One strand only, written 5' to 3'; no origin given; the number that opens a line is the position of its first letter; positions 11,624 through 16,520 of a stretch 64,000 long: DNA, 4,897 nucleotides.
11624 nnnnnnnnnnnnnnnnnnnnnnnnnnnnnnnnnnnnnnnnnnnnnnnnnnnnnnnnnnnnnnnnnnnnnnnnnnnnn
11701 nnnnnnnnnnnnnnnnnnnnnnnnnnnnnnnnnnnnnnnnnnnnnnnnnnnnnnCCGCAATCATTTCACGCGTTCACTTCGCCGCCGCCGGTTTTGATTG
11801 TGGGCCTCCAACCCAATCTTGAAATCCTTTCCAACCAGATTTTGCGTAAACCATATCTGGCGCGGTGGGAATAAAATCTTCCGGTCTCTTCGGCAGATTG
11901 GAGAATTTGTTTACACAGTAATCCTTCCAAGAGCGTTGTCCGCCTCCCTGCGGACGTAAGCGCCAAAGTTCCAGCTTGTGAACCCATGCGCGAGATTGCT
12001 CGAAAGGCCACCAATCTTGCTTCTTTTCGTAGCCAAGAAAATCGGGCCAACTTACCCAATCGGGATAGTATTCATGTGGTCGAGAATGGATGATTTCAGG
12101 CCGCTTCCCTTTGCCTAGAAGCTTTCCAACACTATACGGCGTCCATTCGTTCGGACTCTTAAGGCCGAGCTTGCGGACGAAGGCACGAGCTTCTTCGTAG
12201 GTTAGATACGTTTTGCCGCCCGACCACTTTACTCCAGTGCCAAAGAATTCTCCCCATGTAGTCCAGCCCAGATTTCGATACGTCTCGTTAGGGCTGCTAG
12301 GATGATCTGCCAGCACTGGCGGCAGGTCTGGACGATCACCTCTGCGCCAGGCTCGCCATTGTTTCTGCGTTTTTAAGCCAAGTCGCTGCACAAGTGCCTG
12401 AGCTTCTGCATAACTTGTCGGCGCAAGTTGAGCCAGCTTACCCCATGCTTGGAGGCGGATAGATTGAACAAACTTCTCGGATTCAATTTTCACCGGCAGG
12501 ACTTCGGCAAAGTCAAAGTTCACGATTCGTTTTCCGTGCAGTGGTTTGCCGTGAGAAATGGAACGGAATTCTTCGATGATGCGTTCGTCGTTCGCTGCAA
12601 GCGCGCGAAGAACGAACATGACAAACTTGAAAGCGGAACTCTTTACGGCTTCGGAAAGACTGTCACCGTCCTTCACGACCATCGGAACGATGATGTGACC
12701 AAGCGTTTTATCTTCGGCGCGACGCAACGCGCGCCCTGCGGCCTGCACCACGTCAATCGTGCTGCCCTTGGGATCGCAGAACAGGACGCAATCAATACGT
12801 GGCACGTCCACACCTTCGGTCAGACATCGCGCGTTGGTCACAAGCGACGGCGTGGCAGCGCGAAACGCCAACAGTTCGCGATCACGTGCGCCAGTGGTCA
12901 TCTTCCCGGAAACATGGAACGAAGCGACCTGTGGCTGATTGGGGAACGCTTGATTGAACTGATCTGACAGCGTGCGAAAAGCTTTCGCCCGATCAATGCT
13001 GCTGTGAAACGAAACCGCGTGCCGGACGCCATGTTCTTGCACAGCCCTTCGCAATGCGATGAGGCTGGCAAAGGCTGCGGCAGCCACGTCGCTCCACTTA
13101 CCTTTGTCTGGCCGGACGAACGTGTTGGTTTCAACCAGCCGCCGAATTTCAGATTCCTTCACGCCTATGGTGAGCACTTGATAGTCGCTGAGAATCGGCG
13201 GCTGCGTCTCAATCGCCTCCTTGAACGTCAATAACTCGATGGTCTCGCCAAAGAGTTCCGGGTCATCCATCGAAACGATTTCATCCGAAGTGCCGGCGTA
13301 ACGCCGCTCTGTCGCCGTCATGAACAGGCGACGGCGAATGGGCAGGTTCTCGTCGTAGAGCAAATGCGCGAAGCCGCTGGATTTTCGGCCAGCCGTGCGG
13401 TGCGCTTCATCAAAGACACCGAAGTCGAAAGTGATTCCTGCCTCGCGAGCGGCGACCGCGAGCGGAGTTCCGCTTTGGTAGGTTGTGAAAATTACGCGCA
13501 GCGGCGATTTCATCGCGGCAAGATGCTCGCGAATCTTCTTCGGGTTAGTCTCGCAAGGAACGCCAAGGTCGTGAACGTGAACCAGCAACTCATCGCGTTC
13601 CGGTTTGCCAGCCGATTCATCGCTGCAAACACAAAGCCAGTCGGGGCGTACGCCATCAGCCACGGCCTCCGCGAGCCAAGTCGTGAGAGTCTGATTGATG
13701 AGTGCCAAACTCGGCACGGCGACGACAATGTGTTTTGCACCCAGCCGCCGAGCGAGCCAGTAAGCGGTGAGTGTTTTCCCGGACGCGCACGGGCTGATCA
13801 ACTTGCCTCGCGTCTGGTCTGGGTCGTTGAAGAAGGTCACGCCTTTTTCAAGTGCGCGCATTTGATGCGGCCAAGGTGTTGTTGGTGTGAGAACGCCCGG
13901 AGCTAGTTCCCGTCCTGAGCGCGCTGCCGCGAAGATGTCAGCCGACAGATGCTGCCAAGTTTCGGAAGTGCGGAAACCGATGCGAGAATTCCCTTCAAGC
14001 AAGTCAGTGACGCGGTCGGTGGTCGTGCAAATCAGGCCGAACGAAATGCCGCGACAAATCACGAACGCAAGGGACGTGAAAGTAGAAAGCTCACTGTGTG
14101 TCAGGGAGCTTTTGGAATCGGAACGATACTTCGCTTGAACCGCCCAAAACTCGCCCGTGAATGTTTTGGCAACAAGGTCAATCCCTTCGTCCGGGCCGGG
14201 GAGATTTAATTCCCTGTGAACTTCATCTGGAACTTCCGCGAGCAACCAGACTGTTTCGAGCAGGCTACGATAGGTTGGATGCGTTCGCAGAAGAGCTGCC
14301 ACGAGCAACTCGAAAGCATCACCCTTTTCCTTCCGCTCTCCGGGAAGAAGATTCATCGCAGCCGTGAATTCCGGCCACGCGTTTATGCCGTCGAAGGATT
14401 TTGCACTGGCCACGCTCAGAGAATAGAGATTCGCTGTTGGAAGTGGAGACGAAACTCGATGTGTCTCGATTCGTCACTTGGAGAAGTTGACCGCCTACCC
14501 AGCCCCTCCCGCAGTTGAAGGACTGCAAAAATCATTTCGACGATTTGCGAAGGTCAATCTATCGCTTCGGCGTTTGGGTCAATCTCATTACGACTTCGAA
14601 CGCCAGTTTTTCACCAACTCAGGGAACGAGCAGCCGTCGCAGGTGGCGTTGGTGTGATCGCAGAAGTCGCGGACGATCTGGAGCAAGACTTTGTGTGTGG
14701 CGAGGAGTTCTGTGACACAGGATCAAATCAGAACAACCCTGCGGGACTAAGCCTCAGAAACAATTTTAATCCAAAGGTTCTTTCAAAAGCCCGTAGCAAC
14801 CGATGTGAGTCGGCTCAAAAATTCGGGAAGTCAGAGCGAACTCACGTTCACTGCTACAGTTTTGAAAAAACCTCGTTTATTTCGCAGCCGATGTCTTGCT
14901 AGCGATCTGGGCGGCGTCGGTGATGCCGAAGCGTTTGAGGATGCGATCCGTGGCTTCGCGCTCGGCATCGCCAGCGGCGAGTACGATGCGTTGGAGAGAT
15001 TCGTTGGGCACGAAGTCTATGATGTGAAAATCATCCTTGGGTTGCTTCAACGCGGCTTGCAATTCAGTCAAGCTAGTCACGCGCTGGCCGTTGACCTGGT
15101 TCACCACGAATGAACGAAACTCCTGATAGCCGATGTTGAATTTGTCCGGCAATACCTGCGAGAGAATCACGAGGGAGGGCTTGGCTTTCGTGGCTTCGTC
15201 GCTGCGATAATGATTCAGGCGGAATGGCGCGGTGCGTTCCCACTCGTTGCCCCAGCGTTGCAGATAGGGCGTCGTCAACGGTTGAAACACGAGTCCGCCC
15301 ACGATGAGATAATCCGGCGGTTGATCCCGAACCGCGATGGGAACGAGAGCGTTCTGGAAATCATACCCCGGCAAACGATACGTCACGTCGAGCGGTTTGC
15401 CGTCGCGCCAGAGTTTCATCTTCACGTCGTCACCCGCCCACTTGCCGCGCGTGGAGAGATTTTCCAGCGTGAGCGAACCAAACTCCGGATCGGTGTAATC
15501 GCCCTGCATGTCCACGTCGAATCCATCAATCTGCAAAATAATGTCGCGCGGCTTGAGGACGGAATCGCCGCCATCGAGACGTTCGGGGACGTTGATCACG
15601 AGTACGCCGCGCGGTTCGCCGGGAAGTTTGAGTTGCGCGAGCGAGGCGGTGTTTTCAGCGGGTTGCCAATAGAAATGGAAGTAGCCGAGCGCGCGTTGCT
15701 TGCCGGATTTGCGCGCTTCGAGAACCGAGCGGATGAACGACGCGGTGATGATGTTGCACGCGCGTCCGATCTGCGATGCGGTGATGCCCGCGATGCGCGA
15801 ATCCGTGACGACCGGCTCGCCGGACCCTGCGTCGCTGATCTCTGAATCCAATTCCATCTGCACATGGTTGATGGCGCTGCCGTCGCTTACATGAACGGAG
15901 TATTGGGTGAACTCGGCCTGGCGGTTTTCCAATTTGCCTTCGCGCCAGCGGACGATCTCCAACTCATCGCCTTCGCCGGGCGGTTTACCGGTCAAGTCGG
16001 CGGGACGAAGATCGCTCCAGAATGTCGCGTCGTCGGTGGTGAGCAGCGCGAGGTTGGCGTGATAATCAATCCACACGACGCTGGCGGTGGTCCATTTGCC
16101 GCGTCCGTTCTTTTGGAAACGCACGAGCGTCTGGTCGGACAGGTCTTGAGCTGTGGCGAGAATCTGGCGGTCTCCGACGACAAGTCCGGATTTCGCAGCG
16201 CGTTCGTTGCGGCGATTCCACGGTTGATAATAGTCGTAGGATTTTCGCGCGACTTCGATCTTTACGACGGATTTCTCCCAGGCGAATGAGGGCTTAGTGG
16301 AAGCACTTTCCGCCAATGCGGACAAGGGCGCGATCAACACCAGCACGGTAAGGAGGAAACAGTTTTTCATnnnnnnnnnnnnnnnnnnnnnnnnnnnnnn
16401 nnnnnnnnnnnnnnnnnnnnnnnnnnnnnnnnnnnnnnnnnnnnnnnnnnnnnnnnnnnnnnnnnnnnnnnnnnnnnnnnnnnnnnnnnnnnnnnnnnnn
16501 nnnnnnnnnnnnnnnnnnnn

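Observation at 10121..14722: Accessory islet: ImmA/IrrE-XRE protease + DUF4411 PIN-like pair facing a Mrr-nuclease/SF2-helicase giant, bounded by a gene remnant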

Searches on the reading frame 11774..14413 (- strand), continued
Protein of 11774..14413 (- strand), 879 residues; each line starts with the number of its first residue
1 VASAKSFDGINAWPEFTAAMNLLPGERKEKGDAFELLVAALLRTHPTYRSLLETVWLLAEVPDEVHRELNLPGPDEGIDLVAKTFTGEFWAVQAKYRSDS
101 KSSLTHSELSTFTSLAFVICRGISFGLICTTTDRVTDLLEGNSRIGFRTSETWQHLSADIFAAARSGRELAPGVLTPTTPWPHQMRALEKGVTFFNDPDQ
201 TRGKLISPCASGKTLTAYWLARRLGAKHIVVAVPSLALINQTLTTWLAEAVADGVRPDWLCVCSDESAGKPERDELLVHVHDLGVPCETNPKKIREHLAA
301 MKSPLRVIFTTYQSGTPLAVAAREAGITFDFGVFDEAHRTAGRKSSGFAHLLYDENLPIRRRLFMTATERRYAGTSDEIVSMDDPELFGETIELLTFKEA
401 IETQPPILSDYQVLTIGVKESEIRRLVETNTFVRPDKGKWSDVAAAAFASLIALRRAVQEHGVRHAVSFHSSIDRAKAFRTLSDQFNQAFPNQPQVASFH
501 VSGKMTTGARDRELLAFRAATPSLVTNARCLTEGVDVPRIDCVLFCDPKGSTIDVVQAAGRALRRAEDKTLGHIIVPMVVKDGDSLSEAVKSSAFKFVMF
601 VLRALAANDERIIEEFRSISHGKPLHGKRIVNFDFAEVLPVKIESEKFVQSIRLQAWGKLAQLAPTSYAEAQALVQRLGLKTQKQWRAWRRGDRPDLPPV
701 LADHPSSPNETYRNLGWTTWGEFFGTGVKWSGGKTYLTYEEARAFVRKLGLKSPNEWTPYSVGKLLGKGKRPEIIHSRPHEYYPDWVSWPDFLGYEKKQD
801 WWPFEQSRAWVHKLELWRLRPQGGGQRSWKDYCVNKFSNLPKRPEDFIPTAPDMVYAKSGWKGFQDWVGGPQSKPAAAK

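Call 70: search_solved_structures(query=window:11774-14413:-, max_evalue=1e-50, show_alignments=1)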
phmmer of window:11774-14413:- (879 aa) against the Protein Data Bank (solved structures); distinct sequences matched with E-value up to 1e-50: 1.
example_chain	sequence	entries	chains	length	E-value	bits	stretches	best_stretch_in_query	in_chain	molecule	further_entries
4xqk_A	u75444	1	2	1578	2.5e-56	194.7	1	27-626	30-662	LlaBIII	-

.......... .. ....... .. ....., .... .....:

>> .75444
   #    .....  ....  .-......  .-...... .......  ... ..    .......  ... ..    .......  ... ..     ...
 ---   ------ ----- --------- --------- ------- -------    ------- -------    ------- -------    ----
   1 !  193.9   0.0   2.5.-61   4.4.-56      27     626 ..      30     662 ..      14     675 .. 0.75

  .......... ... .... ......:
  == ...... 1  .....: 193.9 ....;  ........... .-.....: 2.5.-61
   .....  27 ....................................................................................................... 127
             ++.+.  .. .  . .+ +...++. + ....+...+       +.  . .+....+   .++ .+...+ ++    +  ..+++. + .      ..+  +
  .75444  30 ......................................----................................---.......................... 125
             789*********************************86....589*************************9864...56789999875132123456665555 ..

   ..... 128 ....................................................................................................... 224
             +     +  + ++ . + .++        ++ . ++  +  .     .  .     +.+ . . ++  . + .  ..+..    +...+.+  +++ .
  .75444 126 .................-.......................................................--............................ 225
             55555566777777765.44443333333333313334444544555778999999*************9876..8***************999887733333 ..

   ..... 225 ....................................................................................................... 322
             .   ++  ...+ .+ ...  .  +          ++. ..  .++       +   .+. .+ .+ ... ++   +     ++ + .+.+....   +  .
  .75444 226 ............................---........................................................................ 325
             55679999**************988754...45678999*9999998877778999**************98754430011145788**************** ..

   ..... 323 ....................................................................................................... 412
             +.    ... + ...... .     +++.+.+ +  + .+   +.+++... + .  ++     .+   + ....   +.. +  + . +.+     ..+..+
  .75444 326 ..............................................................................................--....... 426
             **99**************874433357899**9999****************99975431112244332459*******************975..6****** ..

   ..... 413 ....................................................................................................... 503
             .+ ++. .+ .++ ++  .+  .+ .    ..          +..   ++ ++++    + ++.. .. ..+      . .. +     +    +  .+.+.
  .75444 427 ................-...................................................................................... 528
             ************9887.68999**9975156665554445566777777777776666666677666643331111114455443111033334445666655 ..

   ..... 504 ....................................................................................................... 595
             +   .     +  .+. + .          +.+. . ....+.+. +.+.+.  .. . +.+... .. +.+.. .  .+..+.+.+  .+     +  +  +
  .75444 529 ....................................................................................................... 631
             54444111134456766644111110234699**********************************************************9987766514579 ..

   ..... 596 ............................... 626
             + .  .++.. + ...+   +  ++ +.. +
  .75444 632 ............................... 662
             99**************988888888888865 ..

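Call 107: search_protein_families(library=padloc, alignment_id=A2, max_evalue=0.00001)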
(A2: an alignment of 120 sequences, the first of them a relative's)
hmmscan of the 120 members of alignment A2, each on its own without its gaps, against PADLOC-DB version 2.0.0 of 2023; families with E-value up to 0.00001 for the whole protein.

A. member 1, L058:8938-9756:+ (273 aa): 3 families
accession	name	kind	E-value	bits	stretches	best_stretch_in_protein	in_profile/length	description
PDLC04508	PDC-M19B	-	1.6e-108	360.2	1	1-271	1-267/269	-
PDLC04506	PDC-M19B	-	1.7e-47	159.9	1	4-207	10-236/236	-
PDLC04507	PDC-M19B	-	1.8e-22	78.1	1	4-264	6-239/252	-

B. families by the number of members that match (of 120 scanned): 190 families (the first 25 are shown)
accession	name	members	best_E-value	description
PDLC00284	PtuA1|PtuA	3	1.3e-27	AAA ATPase domain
PDLC00290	PtuA1|PtuA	1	6.2e-167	AAA ATPase domain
PDLC04508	PDC-M19B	1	1.6e-108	-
PDLC00276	PtuA1|PtuA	1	7.7e-86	AAA ATPase domain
PDLC03976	PD-Lambda-1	1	5.8e-81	-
PDLC03977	PD-Lambda-1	1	2.3e-74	-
PDLC02693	Orf5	1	1.5e-52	Orf5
PDLC04506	PDC-M19B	1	1.7e-47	-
PDLC04155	HEC-06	1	2.6e-43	-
PDLC04154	HEC-06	1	5.6e-41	-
PDLC04157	HEC-06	1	6.4e-41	-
PDLC04163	HEC-09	1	5.9e-40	-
PDLC00278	PtuA1|PtuA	1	1.7e-36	AAA ATPase domain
PDLC00271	PtuA1|PtuA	1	2.5e-35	AAA ATPase domain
PDLC02913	ATPase_I-A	1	8.1e-34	-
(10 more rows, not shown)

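Call 108: search_protein_families(library=pfam, proteins=[L003:8842-9210:+, L003:9207-9890:+], max_evalue=0.001)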
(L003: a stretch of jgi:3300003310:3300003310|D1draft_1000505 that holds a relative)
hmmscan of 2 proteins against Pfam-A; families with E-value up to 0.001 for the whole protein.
L003:8842-9210:+ (122 aa): 2 families
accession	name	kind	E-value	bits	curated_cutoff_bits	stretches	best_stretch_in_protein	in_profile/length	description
PF12844.13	HTH_19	-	3.5e-07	30.5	30.2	1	3-58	1-54/64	Helix-turn-helix domain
PF13560.12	HTH_31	-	3.5e-05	24.5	27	1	2-44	2-44/64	Helix-turn-helix domain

L003:9207-9890:+ (227 aa): 1 family
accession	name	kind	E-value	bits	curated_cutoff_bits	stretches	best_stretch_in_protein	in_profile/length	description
PF06114.19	Peptidase_M78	-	4.7e-09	36.5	22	1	87-193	40-115/123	IrrE N-terminal-like domain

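Call 110: find_encoding_contigs(protein=P0003, flank=6000, max_places=4)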
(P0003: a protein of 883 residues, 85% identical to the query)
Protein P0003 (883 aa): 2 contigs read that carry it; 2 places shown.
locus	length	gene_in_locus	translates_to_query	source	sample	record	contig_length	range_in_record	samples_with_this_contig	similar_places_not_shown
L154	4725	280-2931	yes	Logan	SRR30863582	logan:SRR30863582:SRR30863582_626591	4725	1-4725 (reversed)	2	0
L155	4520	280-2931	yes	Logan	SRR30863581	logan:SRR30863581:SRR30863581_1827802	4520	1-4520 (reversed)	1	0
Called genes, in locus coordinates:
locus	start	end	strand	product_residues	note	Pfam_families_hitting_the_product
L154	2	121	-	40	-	?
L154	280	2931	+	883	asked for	PF13156:Mrr_cat_2, PF04851:ResIII, PF00271:Helicase_C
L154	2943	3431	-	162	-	PF14367:DUF4411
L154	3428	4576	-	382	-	PF06114:Peptidase_M78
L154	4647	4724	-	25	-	?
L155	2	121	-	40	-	?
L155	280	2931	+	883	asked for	PF13156:Mrr_cat_2, PF04851:ResIII, PF00271:Helicase_C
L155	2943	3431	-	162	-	PF14367:DUF4411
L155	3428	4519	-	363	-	?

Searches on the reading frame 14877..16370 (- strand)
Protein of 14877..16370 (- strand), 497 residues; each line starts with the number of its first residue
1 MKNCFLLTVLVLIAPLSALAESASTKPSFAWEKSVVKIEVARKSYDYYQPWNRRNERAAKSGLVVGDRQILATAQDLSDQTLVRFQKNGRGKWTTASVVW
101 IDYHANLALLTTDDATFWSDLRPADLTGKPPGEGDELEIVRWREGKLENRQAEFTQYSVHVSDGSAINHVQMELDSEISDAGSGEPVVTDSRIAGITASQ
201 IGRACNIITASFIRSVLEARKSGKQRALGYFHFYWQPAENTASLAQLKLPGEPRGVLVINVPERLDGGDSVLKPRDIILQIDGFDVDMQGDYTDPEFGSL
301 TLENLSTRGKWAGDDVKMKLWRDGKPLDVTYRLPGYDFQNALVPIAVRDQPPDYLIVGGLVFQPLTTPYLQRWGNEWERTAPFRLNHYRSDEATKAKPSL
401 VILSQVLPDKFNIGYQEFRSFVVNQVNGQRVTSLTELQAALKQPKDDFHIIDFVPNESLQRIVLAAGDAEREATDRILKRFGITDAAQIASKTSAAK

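Call 29: find_related_loci(query=window:14877-16370:-, collection=genome_contigs, flank=10000)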
Query window:14877-16370:- (497 aa) in genome_contigs; peptide patterns used: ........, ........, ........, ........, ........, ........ (x = any residue, [..] = any of these).
44 stretches matched a pattern; 32 encode a relative of the query (tblastn E <= 1e-3); 32 distinct loci.
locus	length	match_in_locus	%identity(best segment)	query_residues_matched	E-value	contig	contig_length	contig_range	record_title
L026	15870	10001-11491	85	1-497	0e+0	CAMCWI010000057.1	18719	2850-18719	MAG: Akkermansia muciniphila isolate MH-08apr19-10 genome assembly, contig: MH-08apr19-C6726, whole genome shotgun seque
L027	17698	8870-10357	84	1-497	0e+0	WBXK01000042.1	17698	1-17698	MAG: Verrucomicrobia bacterium isolate Pedos-510 Ga0133913_10020359, whole genome shotgun sequence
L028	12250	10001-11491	72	1-497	0e+0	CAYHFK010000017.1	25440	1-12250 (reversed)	MAG TPA_asm: uncultured Bifidobacterium sp. isolate ERP119702_co2_223 genome assembly, contig: NODE_929_length_25440_cov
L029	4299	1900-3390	72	1-497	0e+0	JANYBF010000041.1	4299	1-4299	MAG: Verrucomicrobia bacterium isolate GL140_5_metabat_486 GL140_5_k141_2521944, whole genome shotgun sequence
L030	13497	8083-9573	71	1-497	0e+0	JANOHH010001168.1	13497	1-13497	MAG: Verrucomicrobiota bacterium isolate SOY_64_concoct_187_sub SOY_64_k141_289961, whole genome shotgun sequence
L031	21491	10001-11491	70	1-497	0e+0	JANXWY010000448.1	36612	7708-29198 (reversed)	MAG: Verrucomicrobia bacterium isolate GL140_2_metabat_307_sub GL140_2_k141_2695915, whole genome shotgun sequence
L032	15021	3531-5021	71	1-497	0e+0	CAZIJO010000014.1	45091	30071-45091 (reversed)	MAG TPA_asm: uncultured Bifidobacterium sp. isolate SRP287453_co1_106 genome assembly, contig: NODE_1230_length_45091_co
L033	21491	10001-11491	71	1-497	0e+0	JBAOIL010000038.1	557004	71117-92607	MAG: Verrucomicrobiota bacterium isolate AS_Ams2_Bin42 np2-np3_contig_906, whole genome shotgun sequence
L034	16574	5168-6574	68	27-495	0e+0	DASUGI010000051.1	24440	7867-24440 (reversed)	MAG TPA_asm: Verrucomicrobiia bacterium isolate SMAG_U1401 k141_569594, whole genome shotgun sequence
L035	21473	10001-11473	66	1-496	0e+0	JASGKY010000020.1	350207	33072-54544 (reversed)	MAG: Verrucomicrobiota bacterium isolate 5N068 JMF-2111-06-0005.ont.bin.68_19, whole genome shotgun sequence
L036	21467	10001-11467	65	1-490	0e+0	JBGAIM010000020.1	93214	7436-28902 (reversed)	MAG: Limisphaerales bacterium isolate MAG_AAO_H125.05 AAOH125-5_opera_contig_873, whole genome shotgun sequence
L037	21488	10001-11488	64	1-496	0e+0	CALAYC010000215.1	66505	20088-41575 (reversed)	MAG TPA_asm: uncultured Verrucomicrobia bacterium isolate SRR4028131_bin.104_CONCOCT_v1.1_MAG genome assembly, contig: E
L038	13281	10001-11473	62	1-491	0e+0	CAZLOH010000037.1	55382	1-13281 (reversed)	MAG TPA_asm: uncultured Bifidobacterium sp. isolate SRP263991_co5_614 genome assembly, contig: NODE_1280_length_55382_co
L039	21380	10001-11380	64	30-489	0e+0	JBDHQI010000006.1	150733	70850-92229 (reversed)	MAG: Verrucomicrobiota bacterium isolate AS-MESO-3CA.116 NODE_375_length_150733_cov_72.555657, whole genome shotgun sequ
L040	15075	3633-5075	60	15-497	0e+0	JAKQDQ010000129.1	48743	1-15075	MAG: Verrucomicrobiota bacterium isolate USDE_maxbin.059_sub k141_713108, whole genome shotgun sequence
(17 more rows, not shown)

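Call 69: find_encoding_contigs(protein=window:14877-16370:-, flank=10000, max_places=8)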
Protein window:14877-16370:- (497 aa): no gene with exactly this product is on record in the collection.

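Call 108: search_protein_families(library=pfam, proteins=[window:14877-16370:-], max_evalue=0.001)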
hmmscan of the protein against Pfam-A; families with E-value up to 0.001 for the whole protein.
window:14877-16370:- (497 aa): 3 families
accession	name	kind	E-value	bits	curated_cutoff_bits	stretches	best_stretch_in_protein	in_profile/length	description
PF17815.7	PDZ_3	-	4.7e-36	124.1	22.8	1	343-486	1-141/145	PDZ domain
PF17820.7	PDZ_6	-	0.00035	20.7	27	0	425-446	24-45/54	PDZ domain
PF13180.12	PDZ_2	-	0.00082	20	27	0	255-330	13-77/80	PDZ domain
